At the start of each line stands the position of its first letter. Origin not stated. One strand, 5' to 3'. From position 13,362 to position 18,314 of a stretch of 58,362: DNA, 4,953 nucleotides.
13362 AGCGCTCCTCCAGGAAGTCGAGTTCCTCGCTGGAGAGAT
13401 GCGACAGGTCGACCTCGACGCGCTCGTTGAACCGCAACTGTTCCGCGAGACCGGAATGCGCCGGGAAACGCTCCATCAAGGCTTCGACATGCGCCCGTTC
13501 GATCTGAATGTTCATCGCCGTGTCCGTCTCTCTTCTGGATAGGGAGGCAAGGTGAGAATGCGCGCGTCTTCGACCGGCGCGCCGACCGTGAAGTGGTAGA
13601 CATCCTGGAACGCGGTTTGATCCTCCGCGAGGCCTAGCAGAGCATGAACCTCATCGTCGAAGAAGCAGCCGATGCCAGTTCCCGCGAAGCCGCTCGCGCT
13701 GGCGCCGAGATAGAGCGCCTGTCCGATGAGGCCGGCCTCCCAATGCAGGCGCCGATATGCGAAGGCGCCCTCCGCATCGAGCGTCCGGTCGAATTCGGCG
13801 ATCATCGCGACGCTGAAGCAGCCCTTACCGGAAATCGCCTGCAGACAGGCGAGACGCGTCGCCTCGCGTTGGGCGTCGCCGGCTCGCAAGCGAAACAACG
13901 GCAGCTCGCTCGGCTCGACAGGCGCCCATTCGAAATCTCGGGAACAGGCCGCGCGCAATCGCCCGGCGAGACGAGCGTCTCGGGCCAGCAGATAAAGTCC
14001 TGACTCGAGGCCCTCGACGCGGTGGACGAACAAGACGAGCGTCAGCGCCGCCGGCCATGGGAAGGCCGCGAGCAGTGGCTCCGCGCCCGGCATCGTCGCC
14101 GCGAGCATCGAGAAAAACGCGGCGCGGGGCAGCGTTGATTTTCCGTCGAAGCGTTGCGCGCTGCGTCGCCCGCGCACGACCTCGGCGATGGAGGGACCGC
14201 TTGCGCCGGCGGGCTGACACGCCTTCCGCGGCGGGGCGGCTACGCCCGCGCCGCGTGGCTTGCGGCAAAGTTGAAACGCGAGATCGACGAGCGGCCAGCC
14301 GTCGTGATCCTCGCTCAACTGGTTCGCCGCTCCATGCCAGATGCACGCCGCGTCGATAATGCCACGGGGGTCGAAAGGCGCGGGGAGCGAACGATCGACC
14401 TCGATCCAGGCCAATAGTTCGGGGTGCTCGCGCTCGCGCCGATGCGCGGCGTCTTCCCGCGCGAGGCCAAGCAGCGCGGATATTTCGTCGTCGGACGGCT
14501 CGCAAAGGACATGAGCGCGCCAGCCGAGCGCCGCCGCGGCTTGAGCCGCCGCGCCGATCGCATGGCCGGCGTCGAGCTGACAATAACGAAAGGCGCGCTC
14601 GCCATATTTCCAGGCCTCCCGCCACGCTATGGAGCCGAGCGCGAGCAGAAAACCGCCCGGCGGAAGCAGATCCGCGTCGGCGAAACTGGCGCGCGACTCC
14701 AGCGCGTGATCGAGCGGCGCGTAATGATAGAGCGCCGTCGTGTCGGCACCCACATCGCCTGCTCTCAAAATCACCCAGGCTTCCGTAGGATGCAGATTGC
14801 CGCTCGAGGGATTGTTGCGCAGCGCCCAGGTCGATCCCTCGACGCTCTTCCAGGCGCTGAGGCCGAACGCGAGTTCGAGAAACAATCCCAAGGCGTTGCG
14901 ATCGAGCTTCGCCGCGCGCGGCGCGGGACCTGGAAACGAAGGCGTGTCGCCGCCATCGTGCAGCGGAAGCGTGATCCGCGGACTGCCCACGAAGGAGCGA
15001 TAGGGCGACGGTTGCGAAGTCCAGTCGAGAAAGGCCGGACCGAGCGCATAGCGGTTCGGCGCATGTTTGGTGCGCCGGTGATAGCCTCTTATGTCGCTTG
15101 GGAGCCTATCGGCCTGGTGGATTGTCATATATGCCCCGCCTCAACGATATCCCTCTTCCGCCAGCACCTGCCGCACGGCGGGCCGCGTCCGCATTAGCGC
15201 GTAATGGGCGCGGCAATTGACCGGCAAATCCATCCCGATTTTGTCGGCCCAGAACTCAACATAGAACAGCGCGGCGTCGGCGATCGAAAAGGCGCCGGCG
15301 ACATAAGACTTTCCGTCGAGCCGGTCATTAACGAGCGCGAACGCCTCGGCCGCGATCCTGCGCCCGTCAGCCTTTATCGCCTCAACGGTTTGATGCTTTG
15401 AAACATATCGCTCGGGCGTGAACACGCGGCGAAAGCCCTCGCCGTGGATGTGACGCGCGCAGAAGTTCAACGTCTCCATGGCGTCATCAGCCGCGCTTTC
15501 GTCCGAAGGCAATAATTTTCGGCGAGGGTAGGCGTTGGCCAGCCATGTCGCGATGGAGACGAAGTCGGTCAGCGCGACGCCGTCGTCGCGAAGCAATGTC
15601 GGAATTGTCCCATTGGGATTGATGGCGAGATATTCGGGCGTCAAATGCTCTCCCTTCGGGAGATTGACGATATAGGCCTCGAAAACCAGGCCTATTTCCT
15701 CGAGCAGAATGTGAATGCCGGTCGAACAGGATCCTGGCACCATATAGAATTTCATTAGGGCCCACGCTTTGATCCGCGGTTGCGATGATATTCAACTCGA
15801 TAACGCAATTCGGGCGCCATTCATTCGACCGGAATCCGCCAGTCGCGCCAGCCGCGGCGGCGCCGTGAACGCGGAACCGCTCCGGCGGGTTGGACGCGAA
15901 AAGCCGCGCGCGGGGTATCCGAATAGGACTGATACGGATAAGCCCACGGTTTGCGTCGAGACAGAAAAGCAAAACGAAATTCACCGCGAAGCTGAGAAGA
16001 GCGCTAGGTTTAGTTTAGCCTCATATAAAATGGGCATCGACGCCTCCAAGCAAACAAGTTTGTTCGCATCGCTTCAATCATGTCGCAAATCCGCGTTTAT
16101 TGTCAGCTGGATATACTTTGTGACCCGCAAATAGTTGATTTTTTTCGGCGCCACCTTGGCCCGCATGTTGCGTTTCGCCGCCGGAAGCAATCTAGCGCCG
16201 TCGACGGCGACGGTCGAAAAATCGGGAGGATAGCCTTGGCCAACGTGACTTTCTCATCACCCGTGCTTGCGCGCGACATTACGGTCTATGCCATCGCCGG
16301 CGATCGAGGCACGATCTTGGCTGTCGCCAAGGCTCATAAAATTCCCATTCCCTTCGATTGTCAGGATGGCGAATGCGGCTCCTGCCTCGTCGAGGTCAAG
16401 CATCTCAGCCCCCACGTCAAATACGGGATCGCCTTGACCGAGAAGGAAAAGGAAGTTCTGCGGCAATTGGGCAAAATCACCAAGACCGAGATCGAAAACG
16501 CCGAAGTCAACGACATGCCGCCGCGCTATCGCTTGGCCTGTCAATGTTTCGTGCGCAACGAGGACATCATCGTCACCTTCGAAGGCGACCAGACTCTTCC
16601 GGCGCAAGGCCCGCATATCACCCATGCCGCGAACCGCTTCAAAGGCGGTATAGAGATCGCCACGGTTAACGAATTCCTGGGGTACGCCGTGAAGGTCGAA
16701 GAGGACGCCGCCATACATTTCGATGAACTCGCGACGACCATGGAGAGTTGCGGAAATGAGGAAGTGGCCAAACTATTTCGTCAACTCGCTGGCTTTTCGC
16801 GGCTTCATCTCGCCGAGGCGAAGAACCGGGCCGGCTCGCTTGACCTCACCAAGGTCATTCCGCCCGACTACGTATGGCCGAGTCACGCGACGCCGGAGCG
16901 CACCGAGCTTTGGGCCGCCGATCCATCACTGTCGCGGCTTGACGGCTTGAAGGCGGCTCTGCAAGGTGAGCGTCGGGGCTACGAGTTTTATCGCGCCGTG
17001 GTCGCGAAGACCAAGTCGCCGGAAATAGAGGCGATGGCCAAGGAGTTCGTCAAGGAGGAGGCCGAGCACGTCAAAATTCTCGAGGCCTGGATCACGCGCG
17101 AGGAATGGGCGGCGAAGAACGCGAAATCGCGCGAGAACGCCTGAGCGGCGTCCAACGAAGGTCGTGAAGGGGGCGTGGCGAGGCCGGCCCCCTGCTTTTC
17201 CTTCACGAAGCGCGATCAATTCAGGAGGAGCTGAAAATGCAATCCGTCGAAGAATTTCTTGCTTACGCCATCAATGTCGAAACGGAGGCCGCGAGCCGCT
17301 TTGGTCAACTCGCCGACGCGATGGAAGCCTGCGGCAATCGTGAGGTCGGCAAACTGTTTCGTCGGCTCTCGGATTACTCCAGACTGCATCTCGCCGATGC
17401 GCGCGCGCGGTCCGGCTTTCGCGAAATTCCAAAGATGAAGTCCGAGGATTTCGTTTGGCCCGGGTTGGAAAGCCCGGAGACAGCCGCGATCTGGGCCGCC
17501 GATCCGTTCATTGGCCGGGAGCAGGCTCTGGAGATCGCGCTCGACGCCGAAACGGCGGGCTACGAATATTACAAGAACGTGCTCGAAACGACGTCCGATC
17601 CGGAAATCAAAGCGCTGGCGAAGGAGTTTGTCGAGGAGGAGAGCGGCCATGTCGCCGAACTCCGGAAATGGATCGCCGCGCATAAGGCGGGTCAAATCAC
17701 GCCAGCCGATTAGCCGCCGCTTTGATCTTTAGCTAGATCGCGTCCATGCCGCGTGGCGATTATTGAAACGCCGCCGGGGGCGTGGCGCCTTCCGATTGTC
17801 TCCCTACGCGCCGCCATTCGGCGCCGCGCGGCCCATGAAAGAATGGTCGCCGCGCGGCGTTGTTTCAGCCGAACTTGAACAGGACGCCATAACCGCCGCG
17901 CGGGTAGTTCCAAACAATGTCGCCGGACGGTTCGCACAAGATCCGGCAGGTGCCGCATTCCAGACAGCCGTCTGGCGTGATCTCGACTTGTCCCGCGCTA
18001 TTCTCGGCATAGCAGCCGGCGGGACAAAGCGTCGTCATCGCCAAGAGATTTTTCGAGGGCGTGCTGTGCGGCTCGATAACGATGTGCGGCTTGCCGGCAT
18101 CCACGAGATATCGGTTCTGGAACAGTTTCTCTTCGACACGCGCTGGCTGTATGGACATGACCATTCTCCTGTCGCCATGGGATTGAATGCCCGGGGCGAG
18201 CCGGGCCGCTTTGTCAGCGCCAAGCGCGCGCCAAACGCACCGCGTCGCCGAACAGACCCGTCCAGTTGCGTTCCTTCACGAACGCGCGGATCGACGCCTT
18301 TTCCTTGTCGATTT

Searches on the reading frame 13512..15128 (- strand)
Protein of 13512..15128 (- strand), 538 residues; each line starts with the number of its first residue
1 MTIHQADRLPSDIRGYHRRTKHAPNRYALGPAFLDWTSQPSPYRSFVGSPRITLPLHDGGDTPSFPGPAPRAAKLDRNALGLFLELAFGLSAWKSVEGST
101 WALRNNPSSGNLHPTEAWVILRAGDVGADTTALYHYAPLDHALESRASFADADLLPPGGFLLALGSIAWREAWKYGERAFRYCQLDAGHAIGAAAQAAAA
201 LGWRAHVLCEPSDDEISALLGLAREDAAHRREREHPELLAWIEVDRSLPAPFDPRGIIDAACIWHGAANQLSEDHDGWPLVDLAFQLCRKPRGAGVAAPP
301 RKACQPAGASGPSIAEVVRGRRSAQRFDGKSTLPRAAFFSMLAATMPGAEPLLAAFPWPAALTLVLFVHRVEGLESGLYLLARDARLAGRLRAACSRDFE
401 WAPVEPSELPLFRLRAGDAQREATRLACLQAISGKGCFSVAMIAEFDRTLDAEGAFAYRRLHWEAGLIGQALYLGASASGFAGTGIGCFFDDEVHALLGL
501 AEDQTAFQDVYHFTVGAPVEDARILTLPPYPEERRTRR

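Call 47: search_protein_families(library=ncbifam, proteins=[window:13512-15128:-], max_evalue=0.00001)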
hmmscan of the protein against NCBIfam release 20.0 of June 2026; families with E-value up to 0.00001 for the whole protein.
window:13512-15128:- (538 aa): 2 families
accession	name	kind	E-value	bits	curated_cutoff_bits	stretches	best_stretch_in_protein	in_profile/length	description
TIGR03605.1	antibiot_sagB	domain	3.9e-26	91.6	78.4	1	78-224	3-160/173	SagB family peptide dehydrogenase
TIGR04511.1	SagB_rel_DH_2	exception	4.5e-21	75.3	240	1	74-222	192-353/380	putative peptide maturation dehydrogenase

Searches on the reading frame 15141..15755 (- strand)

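Call 47: search_protein_families(library=ncbifam, proteins=[window:15141-15755:-], max_evalue=0.00001)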
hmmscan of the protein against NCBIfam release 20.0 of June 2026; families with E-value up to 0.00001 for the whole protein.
window:15141-15755:- (204 aa): 6 families
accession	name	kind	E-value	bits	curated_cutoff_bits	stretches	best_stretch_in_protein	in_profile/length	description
NF007831.0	PRK10542.1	equivalog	4e-32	111.4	198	1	1-202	1-199/201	glutathione transferase GstA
TIGR01262.1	maiA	equivalog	1.2e-14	54.5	171.05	1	8-112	8-113/211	maleylacetoacetate isomerase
NF010579.0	PRK13972.1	equivalog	5.2e-10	39.2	332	1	3-199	4-204/215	GSH-dependent disulfide bond oxidoreductase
NF011693.0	PRK15113.1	equivalog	1e-08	35.1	150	1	14-199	22-207/214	glutathione transferase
NF050814.1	FtsZBindFzlA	equivalog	4.3e-07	29.9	300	1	39-200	41-212/228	FtsZ-binding protein FzlA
NF008731.0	PRK11752.1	equivalog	9.3e-07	28.4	325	1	19-164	63-213/287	glutathione-dependent disulfide-bond oxidoreductase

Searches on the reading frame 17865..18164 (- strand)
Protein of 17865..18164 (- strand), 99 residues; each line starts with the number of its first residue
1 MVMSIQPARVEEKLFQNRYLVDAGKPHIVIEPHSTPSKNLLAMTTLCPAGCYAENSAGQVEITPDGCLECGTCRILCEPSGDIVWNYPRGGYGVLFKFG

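Call 47: search_protein_families(library=ncbifam, proteins=[window:17865-18164:-], max_evalue=0.00001)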
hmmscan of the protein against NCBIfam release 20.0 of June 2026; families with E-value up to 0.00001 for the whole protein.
window:17865-18164:- (99 aa): 1 family
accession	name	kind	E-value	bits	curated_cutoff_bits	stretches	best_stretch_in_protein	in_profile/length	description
NF011993.0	PRK15449.1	equivalog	5.4e-21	74.6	166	1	6-99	3-95/95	ferredoxin-like protein FixX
